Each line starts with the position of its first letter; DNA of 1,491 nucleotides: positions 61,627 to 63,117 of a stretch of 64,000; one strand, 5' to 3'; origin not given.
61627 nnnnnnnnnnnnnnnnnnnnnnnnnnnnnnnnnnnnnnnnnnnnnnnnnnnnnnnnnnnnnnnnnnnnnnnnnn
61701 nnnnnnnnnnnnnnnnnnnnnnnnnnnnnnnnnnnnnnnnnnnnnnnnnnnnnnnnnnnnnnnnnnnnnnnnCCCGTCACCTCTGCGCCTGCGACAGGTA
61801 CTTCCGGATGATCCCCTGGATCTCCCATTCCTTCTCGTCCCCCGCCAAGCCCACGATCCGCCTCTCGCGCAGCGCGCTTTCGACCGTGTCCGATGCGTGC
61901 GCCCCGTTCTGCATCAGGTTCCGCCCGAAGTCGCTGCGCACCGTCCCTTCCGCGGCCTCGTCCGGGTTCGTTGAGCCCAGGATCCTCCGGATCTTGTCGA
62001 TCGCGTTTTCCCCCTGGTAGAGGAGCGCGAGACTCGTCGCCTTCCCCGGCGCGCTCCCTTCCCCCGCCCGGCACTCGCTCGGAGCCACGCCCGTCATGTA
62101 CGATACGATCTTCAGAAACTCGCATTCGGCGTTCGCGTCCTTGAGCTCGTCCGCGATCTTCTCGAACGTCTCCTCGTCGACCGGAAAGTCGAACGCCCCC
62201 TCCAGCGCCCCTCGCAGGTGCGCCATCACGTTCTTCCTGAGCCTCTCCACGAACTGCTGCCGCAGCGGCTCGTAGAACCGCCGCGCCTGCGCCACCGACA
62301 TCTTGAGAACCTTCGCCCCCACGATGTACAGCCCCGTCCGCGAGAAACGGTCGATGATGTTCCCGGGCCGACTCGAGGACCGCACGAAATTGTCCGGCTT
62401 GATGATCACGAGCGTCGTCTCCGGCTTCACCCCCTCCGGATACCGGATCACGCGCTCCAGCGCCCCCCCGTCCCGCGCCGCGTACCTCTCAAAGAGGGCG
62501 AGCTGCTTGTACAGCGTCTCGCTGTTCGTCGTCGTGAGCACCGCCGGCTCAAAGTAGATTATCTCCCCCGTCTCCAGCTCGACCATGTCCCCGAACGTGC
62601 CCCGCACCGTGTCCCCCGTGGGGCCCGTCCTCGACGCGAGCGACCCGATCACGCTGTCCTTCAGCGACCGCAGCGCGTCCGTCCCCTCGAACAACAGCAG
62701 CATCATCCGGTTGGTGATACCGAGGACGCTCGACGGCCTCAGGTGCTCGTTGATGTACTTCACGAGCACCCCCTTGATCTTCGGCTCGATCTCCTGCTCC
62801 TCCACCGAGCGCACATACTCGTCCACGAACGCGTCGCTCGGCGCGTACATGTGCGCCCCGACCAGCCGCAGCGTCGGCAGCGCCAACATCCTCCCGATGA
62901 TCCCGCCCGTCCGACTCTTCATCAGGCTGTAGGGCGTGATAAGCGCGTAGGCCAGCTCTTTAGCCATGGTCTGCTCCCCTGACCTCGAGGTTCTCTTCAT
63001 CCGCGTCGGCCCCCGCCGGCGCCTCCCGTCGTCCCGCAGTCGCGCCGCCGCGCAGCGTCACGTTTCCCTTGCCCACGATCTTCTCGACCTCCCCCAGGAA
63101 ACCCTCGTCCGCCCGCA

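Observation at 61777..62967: Bacterial protein with two tandem nucleoside-diphosphate-kinase-like domains, only the second catalytic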

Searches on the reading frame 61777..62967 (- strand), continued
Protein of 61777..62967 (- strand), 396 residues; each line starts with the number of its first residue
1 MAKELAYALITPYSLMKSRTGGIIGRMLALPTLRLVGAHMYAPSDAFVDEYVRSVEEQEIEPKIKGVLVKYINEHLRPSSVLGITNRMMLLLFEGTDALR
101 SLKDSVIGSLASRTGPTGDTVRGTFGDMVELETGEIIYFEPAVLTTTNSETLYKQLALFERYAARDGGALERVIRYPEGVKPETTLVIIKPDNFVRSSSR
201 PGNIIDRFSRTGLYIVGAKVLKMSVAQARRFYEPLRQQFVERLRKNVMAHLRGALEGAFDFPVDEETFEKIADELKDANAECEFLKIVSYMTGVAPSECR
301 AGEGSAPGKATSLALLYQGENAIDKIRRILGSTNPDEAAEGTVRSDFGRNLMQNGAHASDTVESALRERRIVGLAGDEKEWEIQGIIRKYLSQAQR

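Call 20: predict_structure(alignment_id=A1)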
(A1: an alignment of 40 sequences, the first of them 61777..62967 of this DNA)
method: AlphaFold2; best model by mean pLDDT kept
length: 396 residues; sequences in the alignment: 40
mean_pLDDT: 88.1   pTM: 0.88
mean pLDDT of the five models: 88.1, 84.5, 84.3, 83.9, 83.4
residues with pLDDT >= 90: 228; 70-90: 145; 50-70: 12; < 50: 11
segments of 3 or more residues with pLDDT < 50: 112-122
pLDDT, mean of each block of 10 residues (from residue 1): 87 81 87 93 97 90 88 92 89 92 71 45 65 80 87 96 94 92 96 88 92 95 96 90 86 88 90 92 93 87 86 97 96 88 88 88 96 87 95 82
secondary structure, 60 per line:
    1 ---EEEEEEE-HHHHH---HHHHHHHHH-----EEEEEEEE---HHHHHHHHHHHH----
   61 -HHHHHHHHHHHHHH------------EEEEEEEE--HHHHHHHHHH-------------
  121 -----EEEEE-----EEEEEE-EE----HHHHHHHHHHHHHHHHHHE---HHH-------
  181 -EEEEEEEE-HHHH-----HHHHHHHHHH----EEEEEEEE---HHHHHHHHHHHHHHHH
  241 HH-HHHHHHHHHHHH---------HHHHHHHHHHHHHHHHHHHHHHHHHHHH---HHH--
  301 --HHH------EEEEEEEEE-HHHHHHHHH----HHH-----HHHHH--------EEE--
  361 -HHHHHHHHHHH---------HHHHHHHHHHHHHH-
elements in order: E4-10 H12-16 H20-28 E34-41 H45-56 H62-75 E88-95 H98-107 E126-130 E136-141 H149-166 E182-189 H191-194 H200-209 E214-221 H225-242 H244-255 H265-292 E312-320 H322-330 H343-347 E356-358 H362-372 H382-395
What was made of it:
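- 62128..62256 (-): Insertion 1 in the catalytic domain (aa ~238-280). It extends the alphaA/alpha2 nucleotide-clamping hairpin into a longer helical arm (helices 225-242, 244-255, 265-292). Helical with pLDDT 86-93 in the AF2 model (call 20).
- Rigid two-domain packing: AF2 pLDDT 88, pTM 0.88 (call 20).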

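Call 24: fold_search(model_id=the predicted structure, library=pdb)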
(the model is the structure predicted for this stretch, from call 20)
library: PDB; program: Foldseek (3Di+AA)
matches with E <= 10: 385; with E <= 0.001: 255
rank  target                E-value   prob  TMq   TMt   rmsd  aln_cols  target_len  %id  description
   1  7ung_5                6.1e-12  1.00  0.54  0.57   6.9       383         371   16  48-nm repeat of the human respiratory doublet microtubule (released 2022-10-05)
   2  9e78_0W               9.9e-12  1.00  0.48  0.55   6.7       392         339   14  48-nm repeat of the Leishmania tarentolae doublet microtubule (released 2025-03-12)
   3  8iyj_5                1.2e-11  1.00  0.56  0.59   6.7       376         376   16  Cryo-EM structure of the 48-nm repeat doublet microtubule from mouse sperm (released 2023-07-05)
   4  9cpc_4V               1.7e-11  1.00  0.57  0.60   6.7       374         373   18  Atomic model of porcine brain ventricles cilia doublet microtubule (48-nm periodicity) (released 2024-10-23)
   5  9e78_0U               1.8e-11  1.00  0.49  0.57   7.9       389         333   15  48-nm repeat of the Leishmania tarentolae doublet microtubule (released 2025-03-12)
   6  8g2z_1M               4.7e-11  1.00  0.54  0.58   6.9       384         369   17  48-nm doublet microtubule from Tetrahymena thermophila strain CU428 (released 2023-06-14)
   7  8otz_AV               6.6e-11  1.00  0.53  0.57   7.0       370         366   16  48-nm repeat of the native axonemal doublet microtubule from bovine sperm (released 2023-11-22)
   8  8snb_4J               6.9e-11  1.00  0.54  0.56   7.7       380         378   15  atomic model of sea urchin sperm doublet microtubule (48-nm periodicity) (released 2023-06-28)
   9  9d5n_CM               1.1e-10  1.00  0.52  0.54   7.8       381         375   16  48-nm doublet microtubule from Trichomonas vaginalis strain G3 (released 2025-05-14)
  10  9e2g_0R               1.4e-10  1.00  0.49  0.56   6.3       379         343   14  Cryo-EM structure of 48 nm repeat of microtubule doublet from T. brucei flagellum (released 2025-03-12)
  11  6aes_A                2.2e-10  1.00  0.32  0.86   3.8       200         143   26  Crystal structure of Nucleoside diphosphate kinase from Pseudomonas aeruginosa at 3.55 A resolution. (released 2018-09-12)
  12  4wbf                  2.4e-10  1.00  0.32  0.87   7.1       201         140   30  Acinetobacter baumannii SDF NDK (released 2015-06-17)
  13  4w98                  2.8e-10  1.00  0.33  0.87   3.1       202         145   30  Acinetobacter baumannii SDF NDK (released 2015-06-17)
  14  9a79_A                3.9e-10  1.00  0.32  0.81   7.1       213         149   24  Integrative model of NDK-6PGD by crosslinking MS and deep learning (released 2024-09-18)
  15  4s0m_A                4.1e-10  1.00  0.33  0.87   3.0       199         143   30  Crystal Structure of nucleoside diphosphate kinase at 1.92 A resolution from acinetobacter baumannii (released 2015-02-11)
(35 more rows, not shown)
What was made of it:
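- Foldseek TMq is 0.54-0.57 for NME7 chains against about 0.32 for single NDKs (call 24).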

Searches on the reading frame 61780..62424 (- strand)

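Call 5: search_protein_families(library=pfam, proteins=[window:61780-62424:-], max_evalue=10)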
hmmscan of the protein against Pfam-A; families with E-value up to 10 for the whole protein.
seq(215 aa): 2 families
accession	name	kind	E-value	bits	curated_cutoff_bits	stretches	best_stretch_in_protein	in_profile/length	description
PF00334.24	NDK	-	1e-27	97.1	27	2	130-190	68-128/135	Nucleoside diphosphate kinase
PF10655.14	DUF2482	-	0.12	13.5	25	1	88-151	20-83/97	Hypothetical protein of unknown function (DUF2482)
